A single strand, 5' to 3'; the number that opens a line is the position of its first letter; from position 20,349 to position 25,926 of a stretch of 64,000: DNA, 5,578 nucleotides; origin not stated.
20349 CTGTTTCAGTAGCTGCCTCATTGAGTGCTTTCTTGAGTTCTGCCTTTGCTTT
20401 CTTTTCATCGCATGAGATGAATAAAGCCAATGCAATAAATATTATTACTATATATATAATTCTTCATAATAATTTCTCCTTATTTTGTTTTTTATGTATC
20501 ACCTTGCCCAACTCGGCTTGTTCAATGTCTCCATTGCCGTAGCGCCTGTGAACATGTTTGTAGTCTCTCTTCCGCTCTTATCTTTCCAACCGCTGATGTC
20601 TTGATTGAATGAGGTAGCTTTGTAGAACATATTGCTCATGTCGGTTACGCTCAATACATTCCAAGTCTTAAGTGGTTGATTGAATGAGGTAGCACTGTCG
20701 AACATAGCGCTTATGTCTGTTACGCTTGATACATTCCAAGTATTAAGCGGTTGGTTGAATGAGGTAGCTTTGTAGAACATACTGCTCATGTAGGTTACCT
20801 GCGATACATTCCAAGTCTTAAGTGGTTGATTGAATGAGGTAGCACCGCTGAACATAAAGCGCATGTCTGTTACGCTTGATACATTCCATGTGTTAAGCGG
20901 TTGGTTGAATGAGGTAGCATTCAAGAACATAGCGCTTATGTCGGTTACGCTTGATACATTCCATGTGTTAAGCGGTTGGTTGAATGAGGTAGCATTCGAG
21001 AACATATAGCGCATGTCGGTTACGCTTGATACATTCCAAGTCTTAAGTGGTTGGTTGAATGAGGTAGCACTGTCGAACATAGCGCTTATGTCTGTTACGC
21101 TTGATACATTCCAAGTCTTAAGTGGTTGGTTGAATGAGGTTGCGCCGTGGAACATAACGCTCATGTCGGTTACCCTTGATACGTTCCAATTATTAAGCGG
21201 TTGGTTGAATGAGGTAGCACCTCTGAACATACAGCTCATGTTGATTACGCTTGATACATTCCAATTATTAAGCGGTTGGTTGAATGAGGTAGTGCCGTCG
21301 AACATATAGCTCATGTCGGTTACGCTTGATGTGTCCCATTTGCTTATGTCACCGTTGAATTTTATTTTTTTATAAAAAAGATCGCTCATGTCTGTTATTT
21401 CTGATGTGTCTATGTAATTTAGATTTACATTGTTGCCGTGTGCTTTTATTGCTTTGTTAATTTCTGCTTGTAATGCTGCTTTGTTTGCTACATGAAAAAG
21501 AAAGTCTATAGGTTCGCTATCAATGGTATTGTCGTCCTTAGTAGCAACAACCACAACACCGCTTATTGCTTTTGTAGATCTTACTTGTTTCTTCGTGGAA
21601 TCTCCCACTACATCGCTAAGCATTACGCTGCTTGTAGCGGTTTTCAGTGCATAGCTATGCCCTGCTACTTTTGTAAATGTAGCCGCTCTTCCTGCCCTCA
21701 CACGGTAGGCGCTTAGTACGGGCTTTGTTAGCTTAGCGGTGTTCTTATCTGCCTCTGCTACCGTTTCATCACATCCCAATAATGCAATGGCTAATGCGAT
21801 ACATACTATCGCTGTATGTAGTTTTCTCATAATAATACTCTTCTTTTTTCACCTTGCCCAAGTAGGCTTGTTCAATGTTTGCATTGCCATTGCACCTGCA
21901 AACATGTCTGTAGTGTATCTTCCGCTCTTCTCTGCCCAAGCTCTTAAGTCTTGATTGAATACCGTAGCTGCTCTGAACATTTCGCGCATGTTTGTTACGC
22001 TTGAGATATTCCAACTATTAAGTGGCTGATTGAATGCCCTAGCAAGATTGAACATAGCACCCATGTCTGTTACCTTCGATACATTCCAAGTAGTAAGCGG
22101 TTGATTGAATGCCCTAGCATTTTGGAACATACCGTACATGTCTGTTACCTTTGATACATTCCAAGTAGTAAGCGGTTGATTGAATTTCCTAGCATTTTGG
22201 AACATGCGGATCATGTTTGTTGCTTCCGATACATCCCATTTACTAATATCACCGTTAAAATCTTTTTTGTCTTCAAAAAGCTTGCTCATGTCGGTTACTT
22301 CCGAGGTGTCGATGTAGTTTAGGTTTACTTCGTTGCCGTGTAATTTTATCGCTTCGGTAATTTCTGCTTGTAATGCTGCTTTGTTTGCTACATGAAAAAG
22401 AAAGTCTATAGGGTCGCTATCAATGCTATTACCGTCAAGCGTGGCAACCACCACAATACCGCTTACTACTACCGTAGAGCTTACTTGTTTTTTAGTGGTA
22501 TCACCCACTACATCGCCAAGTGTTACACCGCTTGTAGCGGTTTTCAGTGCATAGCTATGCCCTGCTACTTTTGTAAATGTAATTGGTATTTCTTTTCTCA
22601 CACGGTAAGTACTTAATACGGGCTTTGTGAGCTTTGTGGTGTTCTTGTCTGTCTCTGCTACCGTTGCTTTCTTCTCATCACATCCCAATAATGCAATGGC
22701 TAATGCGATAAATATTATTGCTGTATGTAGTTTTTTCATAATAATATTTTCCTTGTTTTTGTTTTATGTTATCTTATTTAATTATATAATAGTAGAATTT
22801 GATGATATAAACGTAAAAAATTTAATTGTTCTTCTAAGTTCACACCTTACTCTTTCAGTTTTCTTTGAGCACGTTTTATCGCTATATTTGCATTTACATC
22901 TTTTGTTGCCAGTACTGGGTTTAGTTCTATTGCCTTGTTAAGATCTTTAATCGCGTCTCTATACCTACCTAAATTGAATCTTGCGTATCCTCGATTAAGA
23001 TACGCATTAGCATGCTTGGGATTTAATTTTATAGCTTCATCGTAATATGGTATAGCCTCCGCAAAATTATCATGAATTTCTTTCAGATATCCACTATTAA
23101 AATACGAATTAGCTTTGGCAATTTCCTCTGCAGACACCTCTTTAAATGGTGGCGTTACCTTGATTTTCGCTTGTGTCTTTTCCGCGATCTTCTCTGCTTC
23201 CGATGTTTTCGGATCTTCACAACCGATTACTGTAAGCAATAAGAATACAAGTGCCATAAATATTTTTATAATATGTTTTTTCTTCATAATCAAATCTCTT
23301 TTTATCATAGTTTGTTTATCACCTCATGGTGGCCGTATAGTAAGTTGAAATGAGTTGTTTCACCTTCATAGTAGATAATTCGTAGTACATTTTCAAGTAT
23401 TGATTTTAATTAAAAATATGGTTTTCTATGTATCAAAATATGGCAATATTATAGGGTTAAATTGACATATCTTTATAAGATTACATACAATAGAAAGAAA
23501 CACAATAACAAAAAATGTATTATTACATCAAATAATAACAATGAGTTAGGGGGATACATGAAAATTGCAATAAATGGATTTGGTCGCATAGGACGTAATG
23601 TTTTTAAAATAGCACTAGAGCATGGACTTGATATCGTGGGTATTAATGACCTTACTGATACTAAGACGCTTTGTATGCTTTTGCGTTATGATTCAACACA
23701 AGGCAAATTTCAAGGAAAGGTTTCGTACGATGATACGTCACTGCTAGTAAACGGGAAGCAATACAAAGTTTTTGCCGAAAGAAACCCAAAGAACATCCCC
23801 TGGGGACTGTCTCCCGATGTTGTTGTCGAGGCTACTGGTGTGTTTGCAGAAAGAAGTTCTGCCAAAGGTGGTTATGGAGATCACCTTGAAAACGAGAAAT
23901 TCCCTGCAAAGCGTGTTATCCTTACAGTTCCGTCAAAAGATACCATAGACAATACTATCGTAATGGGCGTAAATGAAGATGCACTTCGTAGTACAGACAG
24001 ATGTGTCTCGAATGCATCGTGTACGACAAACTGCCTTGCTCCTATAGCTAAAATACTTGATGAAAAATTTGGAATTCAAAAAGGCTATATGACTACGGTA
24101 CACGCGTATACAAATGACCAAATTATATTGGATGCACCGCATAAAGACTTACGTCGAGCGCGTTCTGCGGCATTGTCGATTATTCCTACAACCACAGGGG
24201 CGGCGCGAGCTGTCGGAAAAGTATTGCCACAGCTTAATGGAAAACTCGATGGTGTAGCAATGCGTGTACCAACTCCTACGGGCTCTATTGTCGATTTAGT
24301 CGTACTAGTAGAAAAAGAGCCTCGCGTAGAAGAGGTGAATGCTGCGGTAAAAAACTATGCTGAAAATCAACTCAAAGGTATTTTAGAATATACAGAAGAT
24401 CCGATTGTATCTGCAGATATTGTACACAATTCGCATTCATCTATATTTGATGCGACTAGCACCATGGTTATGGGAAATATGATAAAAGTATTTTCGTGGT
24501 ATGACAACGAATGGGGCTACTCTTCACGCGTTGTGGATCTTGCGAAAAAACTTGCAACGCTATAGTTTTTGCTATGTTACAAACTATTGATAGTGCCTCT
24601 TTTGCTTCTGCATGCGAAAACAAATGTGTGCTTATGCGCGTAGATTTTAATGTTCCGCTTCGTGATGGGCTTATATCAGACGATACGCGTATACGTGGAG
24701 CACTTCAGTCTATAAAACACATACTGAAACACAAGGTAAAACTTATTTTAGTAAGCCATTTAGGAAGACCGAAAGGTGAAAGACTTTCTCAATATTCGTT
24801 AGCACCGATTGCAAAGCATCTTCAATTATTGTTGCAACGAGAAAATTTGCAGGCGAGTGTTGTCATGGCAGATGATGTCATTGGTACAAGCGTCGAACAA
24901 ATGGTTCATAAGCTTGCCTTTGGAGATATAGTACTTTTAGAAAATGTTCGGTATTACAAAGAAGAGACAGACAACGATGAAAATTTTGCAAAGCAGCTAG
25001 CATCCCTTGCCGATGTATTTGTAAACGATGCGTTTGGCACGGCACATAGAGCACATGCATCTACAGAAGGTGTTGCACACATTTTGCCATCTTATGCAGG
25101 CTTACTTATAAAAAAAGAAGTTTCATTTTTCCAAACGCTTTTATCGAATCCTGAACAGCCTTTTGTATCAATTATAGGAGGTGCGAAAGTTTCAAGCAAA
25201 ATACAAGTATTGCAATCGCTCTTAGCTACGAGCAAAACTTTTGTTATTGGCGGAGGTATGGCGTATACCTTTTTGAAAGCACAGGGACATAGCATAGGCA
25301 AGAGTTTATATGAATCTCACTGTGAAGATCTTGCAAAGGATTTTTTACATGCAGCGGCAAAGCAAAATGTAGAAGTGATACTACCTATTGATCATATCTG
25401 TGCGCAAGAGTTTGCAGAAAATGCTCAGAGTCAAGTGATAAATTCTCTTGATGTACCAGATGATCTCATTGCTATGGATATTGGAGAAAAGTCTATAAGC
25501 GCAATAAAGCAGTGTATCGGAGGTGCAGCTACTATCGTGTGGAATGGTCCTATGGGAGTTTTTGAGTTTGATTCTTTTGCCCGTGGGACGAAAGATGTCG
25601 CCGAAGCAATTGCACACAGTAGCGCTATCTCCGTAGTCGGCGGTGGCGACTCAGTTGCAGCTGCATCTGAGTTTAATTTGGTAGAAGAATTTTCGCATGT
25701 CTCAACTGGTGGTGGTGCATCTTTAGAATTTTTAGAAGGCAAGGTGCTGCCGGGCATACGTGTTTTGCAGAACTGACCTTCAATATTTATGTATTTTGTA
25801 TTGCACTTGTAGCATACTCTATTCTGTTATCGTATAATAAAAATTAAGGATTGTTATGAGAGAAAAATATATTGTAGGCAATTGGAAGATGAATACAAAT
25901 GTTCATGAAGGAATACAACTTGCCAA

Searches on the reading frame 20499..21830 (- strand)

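Call 13: search_protein_families(library=ncbifam, proteins=[window:20499-21830:-], max_evalue=0.00001)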
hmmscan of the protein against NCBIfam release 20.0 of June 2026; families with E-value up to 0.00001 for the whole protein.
window:20499-21830:- (443 aa): 2 families
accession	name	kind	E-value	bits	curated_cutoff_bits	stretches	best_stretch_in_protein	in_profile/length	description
NF045896.1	Mbov_0838_LP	exception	5.3e-84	282.7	500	5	135-234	262-361/433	Mbov_0838 family PARCEL repeat surface lipoprotein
TIGR02167.2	Liste_lipo_26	repeat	5.7e-45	150.4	30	2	161-175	12-26/26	PARCEL repeat-containing surface protein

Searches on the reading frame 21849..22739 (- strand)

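Call 13: search_protein_families(library=ncbifam, proteins=[window:21849-22739:-], max_evalue=0.00001)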
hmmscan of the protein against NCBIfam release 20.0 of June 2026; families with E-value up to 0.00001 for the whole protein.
window:21849-22739:- (296 aa): 2 families
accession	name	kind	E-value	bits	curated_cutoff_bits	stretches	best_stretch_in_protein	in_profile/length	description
NF045896.1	Mbov_0838_LP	exception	4.6e-41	141.2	500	2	139-231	263-355/433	Mbov_0838 family PARCEL repeat surface lipoprotein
TIGR02167.2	Liste_lipo_26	repeat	2.2e-23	81.5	30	0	179-202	1-25/26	PARCEL repeat-containing surface protein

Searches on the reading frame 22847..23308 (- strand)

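Call 18: search_protein_families(library=pfam, proteins=[window:22847-23308:-], max_evalue=0.01)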
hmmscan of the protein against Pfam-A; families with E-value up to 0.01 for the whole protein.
window:22847-23308:- (153 aa): 13 families
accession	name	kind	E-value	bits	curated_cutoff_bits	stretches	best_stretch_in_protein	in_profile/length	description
PF00515.34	TPR_1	-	1.2e-16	60.2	27.8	2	100-131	1-32/34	Tetratricopeptide repeat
PF13181.12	TPR_8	-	2e-14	52.9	25.7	2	100-131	1-32/34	Tetratricopeptide repeat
PF07719.23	TPR_2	-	2.1e-14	52.8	27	2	100-131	1-32/34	Tetratricopeptide repeat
PF13414.12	TPR_11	-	9.2e-11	41.7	26.8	2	82-114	10-42/42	TPR repeat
PF13432.12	TPR_16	-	3.2e-10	40.7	32.7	1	81-131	12-62/65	Tetratricopeptide repeat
PF13431.12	TPR_17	-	7.3e-09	35.7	24.4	1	88-120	1-33/34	Tetratricopeptide repeat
PF13371.12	TPR_9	-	2.5e-08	34.3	35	1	80-134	9-63/73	Tetratricopeptide repeat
PF13428.12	TPR_14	-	3.8e-07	30.6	23.5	1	75-107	10-42/44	Tetratricopeptide repeat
PF13424.12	TPR_12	-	1.5e-06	28.7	30.1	0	100-129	3-32/77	Tetratricopeptide repeat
PF14559.12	TPR_19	-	2e-06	28.5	25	1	81-131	6-56/68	Tetratricopeptide repeat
PF13174.12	TPR_6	-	1.5e-05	25.7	26.3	1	102-131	2-31/33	Tetratricopeptide repeat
PF12895.13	ANAPC3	-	0.0014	19.3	27.2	1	80-130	3-52/82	Anaphase-promoting complex, cyclosome, subunit 3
PF10516.15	SHNi-TPR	-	0.0068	16.3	21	0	115-129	16-30/38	SHNi-TPR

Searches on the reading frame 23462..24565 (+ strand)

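Call 13: search_protein_families(library=ncbifam, proteins=[window:23462-24565:+], max_evalue=0.00001)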
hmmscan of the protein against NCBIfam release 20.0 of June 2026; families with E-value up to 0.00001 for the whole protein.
window:23462-24565:+ (367 aa): 10 families
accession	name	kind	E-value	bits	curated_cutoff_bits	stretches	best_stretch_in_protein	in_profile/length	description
NF005830.0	PRK07729.1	equivalog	3e-128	427.5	546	1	33-365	3-331/343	glyceraldehyde-3-phosphate dehydrogenase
TIGR01534.1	GAPDH-I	equivalog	1.9e-126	421.7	367.2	1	34-359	1-330/330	type I glyceraldehyde-3-phosphate dehydrogenase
NF005641.0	PRK07403.1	equivalog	4.7e-119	397.5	616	1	33-364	2-332/337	type I glyceraldehyde-3-phosphate dehydrogenase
NF033735.1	G3PDH_Arsen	exception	4.7e-105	351.6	450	1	35-361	1-323/323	ArsJ-associated glyceraldehyde-3-phosphate dehydrogenase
NF011954.0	PRK15425.1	equivalog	6.5e-100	334.4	662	1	33-363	3-328/331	glyceraldehyde-3-phosphate dehydrogenase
NF006512.0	PRK08955.1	equivalog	2.1e-98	329.7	563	1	33-365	3-331/334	glyceraldehyde-3-phosphate dehydrogenase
NF010058.0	PRK13535.1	equivalog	4.3e-98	328.5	539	1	33-365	3-334/339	erythrose-4-phosphate dehydrogenase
TIGR01532.1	E4PD_g-proteo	equivalog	3.4e-95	319.1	530.55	1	34-359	1-325/325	erythrose-4-phosphate dehydrogenase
NF006139.0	PRK08289.1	equivalog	5.5e-85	285.8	431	1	31-366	127-471/480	glyceraldehyde-3-phosphate dehydrogenase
NF003251.0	PRK04207.1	equivalog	4.4e-06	26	185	0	180-299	134-245/343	type II glyceraldehyde-3-phosphate dehydrogenase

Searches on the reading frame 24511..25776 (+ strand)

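Call 13: search_protein_families(library=ncbifam, proteins=[window:24511-25776:+], max_evalue=0.00001)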
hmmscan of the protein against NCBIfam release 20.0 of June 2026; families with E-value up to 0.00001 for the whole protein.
window:24511-25776:+ (421 aa): 1 family
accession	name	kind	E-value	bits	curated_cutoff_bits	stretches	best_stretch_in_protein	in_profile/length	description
NF010569.0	PRK13962.1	equivalog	1.5e-159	532.2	883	1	36-420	12-392/645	bifunctional phosphoglycerate kinase/triosephosphate isomerase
